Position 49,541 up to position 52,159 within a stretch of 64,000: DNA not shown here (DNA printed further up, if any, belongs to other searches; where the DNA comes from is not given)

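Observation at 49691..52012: A single polypeptide combining an RsbU-like PP2C phosphatase and an RsbW-like GHKL kinase behind a TM-HAMP sensor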

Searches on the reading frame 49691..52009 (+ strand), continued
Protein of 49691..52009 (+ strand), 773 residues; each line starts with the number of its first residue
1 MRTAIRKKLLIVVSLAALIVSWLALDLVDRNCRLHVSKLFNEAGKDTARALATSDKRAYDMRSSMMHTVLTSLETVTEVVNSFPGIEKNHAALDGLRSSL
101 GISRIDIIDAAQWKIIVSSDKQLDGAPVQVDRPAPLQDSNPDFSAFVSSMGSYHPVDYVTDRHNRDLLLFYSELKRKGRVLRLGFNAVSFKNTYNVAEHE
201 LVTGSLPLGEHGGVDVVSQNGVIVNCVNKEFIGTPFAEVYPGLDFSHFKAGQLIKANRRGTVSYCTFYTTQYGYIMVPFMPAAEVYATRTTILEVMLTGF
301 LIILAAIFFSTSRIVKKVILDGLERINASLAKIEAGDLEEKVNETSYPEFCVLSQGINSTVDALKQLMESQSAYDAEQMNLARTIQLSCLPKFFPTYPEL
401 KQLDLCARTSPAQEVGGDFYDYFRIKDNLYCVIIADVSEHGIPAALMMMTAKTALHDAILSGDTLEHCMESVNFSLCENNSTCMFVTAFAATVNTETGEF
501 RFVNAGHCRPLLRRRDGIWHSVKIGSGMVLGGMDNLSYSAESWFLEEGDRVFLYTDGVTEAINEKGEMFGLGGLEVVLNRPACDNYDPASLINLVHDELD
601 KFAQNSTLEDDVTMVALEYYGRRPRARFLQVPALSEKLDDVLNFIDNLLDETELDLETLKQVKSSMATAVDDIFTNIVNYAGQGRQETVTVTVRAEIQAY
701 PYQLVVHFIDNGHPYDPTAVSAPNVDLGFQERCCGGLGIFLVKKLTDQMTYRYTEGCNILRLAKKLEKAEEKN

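Call 10: search_solved_structures(query=window:49691-52009:+, max_evalue=0.01, show_alignments=3)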
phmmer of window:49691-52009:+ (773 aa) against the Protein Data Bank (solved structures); distinct sequences matched with E-value up to 0.01: 6.
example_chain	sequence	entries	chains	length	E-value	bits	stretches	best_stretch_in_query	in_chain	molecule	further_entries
3ke6_A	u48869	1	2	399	1.4e-13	53.3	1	414-622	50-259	Protein Rv1364c/MT1410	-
3es2_A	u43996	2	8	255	1.2e-07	33.7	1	376-561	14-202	Probable two-component response regulator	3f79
3eq2_A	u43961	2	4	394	1.6e-07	33.3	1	363-561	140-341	Probable two-component response regulator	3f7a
5mqh_A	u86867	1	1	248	2e-05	26.3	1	415-637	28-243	Serine phosphatase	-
3t91_A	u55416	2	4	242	4.7e-05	25.1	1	415-637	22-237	Stage II sporulation protein E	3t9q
6k4e_A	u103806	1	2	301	0.00013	23.7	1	410-460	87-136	Putative serine phosphatase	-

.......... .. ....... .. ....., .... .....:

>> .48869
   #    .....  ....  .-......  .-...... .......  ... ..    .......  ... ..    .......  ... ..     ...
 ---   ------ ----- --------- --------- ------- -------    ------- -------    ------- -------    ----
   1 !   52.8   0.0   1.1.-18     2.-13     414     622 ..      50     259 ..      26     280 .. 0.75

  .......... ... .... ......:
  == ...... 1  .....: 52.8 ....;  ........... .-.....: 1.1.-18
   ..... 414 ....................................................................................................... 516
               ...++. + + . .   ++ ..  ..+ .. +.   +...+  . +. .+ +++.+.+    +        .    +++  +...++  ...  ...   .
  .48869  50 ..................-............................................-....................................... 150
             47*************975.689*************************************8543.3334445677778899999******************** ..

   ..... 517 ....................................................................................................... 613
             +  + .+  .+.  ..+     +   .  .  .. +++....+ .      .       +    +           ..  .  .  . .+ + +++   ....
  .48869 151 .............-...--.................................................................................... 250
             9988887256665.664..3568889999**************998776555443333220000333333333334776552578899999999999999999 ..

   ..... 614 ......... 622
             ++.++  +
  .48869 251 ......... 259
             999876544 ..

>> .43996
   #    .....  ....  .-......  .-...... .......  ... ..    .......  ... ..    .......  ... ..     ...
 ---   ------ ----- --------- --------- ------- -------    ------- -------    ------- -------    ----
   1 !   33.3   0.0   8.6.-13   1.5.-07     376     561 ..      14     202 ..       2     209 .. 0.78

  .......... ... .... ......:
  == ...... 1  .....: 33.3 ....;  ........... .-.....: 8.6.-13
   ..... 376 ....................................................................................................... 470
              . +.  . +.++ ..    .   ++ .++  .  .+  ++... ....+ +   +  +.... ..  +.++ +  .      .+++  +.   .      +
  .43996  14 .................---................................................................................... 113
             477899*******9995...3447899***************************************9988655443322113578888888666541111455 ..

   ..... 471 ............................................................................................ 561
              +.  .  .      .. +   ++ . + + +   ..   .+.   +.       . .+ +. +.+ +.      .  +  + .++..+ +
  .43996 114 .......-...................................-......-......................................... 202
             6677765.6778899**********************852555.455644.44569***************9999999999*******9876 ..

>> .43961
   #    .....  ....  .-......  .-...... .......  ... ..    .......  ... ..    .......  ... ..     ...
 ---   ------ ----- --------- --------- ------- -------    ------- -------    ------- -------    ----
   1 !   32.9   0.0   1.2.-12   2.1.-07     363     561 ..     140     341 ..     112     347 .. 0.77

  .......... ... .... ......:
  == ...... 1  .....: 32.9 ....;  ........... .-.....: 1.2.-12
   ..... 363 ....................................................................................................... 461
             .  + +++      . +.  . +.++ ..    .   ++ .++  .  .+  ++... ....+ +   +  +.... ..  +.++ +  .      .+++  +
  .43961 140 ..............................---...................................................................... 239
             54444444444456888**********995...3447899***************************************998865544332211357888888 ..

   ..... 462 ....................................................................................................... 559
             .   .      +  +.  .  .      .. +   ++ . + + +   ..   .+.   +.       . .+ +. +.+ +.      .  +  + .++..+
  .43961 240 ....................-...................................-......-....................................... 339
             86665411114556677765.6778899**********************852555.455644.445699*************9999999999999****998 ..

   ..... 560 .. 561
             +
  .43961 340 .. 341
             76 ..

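Call 14: find_encoding_contigs(protein=P0007, flank=8000, max_places=2)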
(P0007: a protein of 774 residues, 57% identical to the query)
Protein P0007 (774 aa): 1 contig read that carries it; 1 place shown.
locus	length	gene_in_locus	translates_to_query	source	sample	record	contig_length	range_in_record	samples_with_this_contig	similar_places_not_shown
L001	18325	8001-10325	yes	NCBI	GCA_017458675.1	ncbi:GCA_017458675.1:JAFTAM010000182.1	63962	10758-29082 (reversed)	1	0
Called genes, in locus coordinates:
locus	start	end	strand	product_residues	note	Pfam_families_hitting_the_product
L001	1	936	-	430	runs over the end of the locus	PF03721:UDPG_MGDP_dh_N, PF03807:F420_oxidored (faint), PF00984:UDPG_MGDP_dh, PF03720:UDPG_MGDP_dh_C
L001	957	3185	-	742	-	PF09992:NAGPA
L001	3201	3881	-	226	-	PF00753:Lactamase_B, PF13483:Lactamase_B_3, PF12706:Lactamase_B_2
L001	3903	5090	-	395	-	-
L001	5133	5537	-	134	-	PF03682:UPF0158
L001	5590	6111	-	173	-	PF02542:YgbB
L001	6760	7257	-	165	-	-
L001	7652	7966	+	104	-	PF01740:STAS, PF13466:STAS_2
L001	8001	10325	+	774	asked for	PF07228:SpoIIE, PF13581:HATPase_c_2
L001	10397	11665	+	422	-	PF11356:T2SSC (weak)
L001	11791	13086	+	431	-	-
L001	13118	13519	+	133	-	PF07963:N_methyl (faint)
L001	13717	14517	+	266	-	-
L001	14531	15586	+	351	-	PF21687:T2SSK_1st (weak), PF03934:T2SSK (weak)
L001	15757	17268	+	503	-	-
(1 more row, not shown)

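Call 15: find_encoding_contigs(protein=P0011, flank=8000, max_places=2)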
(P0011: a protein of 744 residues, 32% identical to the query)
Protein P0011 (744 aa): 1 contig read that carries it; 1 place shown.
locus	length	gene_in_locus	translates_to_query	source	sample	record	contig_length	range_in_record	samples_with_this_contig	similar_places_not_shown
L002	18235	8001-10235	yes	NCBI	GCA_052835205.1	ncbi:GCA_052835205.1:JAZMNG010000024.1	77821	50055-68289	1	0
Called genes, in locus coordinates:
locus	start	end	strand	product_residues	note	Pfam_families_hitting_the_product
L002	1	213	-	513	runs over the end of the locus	PF01235:Na_Ala_symp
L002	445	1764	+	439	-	PF00209:SNF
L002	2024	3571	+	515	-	PF00117:GATase, PF07722:Peptidase_C26, PF02540:NAD_synthase (faint), PF03054:tRNA_Me_trans (faint), PF00958:GMP_synt_C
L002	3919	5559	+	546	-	PF11738:DUF3298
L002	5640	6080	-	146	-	PF04397:LytTR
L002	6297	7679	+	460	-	PF01943:Polysacc_synt (faint), PF01554:MatE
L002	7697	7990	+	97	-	PF01740:STAS, PF13466:STAS_2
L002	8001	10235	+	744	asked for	PF07228:SpoIIE, PF13581:HATPase_c_2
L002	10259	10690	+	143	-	PF00583:Acetyltransf_1, PF13527:Acetyltransf_9, PF13673:Acetyltransf_10, PF13508:Acetyltransf_7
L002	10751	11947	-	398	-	-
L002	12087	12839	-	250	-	PF00756:Esterase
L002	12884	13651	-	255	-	PF00756:Esterase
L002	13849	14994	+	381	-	PF00248:Aldo_ket_red, PF13187:Fer4_9 (weak)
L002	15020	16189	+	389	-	PF01321:Creatinase_N (weak), PF00557:Peptidase_M24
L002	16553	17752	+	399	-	PF01139:RtcB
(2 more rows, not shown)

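Call 16: find_encoding_contigs(protein=P0017, flank=8000, max_places=2)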
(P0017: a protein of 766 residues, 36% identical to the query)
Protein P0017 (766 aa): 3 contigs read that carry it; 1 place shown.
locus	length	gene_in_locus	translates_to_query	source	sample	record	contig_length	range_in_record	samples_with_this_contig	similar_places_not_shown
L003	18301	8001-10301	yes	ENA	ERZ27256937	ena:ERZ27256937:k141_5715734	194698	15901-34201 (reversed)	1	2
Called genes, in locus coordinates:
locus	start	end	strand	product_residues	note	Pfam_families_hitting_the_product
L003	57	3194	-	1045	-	PF00133:tRNA-synt_1, PF09334:tRNA-synt_1g (weak), PF08264:Anticodon_1, PF19302:DUF5915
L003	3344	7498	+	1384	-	-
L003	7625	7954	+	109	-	PF01740:STAS, PF13466:STAS_2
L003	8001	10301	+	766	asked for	PF00672:HAMP (weak), PF07228:SpoIIE, PF13581:HATPase_c_2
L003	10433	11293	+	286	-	PF00140:Sigma70_r1_2, PF04542:Sigma70_r2, PF04539:Sigma70_r3 (faint), PF04545:Sigma70_r4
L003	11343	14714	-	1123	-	PF07690:MFS_1, PF01553:Acyltransferase, PF00501:AMP-binding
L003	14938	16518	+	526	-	PF00005:ABC_tran, PF02463:SMC_N (faint), PF13191:AAA_16 (faint), PF13555:AAA_29 (faint), PF13604:AAA_30 (faint), PF13304:AAA_21 (faint), PF13401:AAA_22 (faint), PF00005:ABC_tran, +1 more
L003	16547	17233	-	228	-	PF00072:Response_reg, PF00486:Trans_reg_C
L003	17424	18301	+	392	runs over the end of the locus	-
